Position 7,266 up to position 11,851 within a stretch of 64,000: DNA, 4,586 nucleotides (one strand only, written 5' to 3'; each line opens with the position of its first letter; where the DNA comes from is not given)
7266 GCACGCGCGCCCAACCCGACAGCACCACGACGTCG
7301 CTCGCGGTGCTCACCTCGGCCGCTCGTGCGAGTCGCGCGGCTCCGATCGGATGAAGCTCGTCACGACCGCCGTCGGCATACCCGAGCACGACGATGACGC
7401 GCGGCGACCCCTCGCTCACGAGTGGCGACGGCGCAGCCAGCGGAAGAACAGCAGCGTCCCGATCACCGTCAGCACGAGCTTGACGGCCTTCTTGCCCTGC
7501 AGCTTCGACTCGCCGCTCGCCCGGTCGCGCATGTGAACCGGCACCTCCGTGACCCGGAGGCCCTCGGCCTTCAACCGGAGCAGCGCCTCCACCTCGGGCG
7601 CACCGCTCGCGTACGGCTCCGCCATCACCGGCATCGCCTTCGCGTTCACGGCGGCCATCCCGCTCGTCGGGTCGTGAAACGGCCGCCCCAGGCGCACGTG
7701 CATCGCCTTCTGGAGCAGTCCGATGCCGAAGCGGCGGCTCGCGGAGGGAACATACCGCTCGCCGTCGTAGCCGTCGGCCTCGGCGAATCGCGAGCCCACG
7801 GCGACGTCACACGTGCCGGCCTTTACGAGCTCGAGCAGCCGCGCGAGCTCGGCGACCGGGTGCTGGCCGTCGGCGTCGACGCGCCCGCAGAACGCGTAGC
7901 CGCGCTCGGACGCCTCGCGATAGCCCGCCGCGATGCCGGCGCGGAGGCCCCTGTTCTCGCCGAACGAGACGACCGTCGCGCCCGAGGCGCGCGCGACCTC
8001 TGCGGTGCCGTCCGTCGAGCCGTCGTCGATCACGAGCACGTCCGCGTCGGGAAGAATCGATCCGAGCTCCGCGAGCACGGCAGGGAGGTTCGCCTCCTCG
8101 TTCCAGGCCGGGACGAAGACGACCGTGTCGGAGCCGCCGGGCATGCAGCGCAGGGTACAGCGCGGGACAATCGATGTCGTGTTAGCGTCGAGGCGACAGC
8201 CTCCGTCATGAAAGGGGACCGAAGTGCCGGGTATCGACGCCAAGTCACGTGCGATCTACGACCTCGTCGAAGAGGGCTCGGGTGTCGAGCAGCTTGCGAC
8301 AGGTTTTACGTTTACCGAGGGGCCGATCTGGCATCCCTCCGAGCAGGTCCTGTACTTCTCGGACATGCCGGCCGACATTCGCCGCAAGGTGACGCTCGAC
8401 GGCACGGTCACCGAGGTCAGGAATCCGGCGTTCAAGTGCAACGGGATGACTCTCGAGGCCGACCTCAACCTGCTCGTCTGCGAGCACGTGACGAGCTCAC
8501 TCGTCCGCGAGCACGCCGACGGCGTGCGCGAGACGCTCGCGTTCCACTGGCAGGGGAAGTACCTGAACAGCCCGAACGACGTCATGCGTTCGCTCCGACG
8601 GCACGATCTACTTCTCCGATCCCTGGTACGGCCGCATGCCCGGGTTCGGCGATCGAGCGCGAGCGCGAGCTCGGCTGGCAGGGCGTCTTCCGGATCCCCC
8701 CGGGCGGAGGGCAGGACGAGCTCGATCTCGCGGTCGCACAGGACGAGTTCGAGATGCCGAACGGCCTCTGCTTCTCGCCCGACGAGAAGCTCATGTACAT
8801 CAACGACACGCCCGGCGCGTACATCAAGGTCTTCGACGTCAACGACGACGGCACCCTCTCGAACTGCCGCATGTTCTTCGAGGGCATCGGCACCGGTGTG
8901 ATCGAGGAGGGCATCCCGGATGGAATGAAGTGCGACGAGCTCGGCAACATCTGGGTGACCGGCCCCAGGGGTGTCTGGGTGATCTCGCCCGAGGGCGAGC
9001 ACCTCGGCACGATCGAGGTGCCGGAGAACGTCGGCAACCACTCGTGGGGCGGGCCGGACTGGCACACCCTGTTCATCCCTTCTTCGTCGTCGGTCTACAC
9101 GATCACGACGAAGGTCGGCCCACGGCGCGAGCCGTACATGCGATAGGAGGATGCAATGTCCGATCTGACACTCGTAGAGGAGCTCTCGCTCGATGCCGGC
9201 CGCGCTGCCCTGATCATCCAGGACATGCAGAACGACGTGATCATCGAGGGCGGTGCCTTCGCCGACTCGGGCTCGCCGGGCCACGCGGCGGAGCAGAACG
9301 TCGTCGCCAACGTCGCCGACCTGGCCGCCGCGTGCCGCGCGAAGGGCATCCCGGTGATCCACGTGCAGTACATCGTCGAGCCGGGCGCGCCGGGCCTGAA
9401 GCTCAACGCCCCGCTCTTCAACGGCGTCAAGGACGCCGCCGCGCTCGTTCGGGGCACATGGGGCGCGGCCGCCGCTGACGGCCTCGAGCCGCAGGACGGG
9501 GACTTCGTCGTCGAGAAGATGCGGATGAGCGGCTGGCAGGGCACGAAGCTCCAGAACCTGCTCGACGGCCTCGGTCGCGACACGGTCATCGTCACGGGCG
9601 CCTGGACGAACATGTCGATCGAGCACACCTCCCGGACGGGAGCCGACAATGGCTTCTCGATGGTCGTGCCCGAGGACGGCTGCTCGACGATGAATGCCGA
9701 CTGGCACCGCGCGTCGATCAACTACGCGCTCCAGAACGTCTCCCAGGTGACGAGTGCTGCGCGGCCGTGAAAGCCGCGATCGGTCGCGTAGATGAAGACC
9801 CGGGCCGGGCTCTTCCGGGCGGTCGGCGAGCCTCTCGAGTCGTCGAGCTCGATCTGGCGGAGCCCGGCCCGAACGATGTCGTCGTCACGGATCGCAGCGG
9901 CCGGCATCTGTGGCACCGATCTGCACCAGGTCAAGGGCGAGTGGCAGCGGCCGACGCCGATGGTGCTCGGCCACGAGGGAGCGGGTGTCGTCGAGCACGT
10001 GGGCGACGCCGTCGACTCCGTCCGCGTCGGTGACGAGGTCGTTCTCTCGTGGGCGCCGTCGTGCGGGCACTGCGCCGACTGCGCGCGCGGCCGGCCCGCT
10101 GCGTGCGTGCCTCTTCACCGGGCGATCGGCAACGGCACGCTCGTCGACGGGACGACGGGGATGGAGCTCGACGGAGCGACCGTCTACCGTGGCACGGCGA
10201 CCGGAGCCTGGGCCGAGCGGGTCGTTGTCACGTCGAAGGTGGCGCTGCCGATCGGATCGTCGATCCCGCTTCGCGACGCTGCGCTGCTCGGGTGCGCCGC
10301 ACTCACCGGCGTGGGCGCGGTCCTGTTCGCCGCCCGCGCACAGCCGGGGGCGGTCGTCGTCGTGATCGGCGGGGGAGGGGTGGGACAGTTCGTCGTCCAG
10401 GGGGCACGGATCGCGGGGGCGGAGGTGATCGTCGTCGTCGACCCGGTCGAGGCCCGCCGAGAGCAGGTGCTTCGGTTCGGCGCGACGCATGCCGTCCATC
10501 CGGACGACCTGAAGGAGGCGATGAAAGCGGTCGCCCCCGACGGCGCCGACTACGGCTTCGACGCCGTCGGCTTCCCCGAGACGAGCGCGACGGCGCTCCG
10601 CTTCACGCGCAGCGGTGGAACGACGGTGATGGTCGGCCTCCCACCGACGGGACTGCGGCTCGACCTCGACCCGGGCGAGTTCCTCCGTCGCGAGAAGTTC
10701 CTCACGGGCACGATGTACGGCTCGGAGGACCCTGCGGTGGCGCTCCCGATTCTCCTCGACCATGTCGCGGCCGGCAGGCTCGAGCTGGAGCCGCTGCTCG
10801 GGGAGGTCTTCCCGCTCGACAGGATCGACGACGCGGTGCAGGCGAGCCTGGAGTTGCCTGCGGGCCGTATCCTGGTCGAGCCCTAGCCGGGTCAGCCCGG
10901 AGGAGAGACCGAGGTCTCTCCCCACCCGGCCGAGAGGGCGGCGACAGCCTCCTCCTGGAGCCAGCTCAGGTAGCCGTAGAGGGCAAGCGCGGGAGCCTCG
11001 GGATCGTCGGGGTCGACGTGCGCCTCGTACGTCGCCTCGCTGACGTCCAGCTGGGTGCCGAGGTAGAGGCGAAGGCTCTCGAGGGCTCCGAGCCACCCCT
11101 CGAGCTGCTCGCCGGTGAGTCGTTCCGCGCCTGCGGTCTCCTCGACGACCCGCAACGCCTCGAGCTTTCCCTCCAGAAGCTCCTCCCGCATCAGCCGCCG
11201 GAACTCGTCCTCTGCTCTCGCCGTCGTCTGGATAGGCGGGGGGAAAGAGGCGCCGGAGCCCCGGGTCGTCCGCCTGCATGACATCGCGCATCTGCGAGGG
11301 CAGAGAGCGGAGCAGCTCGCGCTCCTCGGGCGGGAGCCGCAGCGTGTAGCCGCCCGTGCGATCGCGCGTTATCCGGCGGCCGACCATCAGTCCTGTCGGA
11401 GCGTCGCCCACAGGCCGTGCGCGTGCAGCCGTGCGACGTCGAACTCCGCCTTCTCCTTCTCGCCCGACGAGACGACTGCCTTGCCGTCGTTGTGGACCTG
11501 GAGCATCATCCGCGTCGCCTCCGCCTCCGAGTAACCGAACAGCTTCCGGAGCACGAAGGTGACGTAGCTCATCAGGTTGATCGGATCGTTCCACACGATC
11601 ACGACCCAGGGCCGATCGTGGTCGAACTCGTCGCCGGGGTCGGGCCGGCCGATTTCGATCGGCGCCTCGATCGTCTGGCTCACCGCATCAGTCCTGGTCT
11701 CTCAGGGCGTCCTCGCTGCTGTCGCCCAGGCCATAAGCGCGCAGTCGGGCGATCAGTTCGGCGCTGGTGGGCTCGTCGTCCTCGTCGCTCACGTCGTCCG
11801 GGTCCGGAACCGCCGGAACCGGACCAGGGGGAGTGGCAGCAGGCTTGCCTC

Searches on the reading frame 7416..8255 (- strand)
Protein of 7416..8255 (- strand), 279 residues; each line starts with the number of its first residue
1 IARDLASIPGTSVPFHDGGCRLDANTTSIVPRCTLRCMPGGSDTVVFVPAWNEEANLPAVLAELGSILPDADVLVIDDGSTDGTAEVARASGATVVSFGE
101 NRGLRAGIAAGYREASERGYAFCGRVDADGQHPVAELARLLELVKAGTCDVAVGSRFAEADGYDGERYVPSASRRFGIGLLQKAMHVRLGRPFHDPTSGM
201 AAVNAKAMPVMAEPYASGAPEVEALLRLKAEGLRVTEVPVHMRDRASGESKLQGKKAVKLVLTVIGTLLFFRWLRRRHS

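Call 50: search_protein_families(library=pfam, proteins=[window:7416-8255:-], max_evalue=0.0001)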
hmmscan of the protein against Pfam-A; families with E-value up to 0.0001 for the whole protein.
window:7416-8255:- (279 aa): 1 family
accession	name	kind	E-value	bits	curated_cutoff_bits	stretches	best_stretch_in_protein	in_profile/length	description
PF00535.33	Glycos_transf_2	-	8.9e-21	75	23.3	1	46-206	2-162/168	Glycosyl transferase family 2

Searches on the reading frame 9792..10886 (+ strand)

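Call 9: search_protein_families(library=pfam, proteins=[window:9792-10886:+], max_evalue=0.0001)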
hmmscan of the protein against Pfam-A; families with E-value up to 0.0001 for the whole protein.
window:9792-10886:+ (364 aa): 3 families
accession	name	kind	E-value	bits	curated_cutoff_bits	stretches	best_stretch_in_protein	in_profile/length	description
PF00107.32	ADH_zinc_N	-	3.9e-27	95.2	31.8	1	196-315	1-121/129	Zinc-binding dehydrogenase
PF08240.17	ADH_N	-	3.8e-25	88.6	23.5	1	33-154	8-102/104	Alcohol dehydrogenase GroES-like domain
PF13602.12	ADH_zinc_N_2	-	2.2e-08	35.6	27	1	230-351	2-122/134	Zinc-binding dehydrogenase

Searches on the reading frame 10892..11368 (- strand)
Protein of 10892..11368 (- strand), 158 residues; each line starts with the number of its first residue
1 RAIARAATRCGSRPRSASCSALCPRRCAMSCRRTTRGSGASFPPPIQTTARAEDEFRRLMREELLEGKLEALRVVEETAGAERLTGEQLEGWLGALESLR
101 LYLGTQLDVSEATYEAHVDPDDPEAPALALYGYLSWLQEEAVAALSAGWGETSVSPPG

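Call 50: search_protein_families(library=pfam, proteins=[window:10892-11368:-], max_evalue=0.0001)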
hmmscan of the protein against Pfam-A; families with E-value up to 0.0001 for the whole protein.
window:10892-11368:- (158 aa): 1 family
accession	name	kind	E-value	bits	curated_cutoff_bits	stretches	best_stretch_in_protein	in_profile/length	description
PF09438.16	DUF2017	-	3.9e-21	76.5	25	1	43-145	69-179/179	Domain of unknown function (DUF2017)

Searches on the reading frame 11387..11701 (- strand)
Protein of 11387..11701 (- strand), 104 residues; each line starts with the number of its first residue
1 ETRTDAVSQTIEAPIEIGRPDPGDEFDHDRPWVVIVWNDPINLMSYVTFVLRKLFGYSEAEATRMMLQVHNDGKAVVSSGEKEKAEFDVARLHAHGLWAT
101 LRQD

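Call 9: search_protein_families(library=pfam, proteins=[window:11387-11701:-], max_evalue=0.0001)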
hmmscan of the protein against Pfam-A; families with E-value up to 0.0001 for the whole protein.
window:11387-11701:- (104 aa): 1 family
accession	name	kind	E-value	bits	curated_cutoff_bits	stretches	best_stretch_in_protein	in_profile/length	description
PF02617.22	ClpS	-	1.2e-23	83.1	23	1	28-100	2-80/80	ATP-dependent Clp protease adaptor protein ClpS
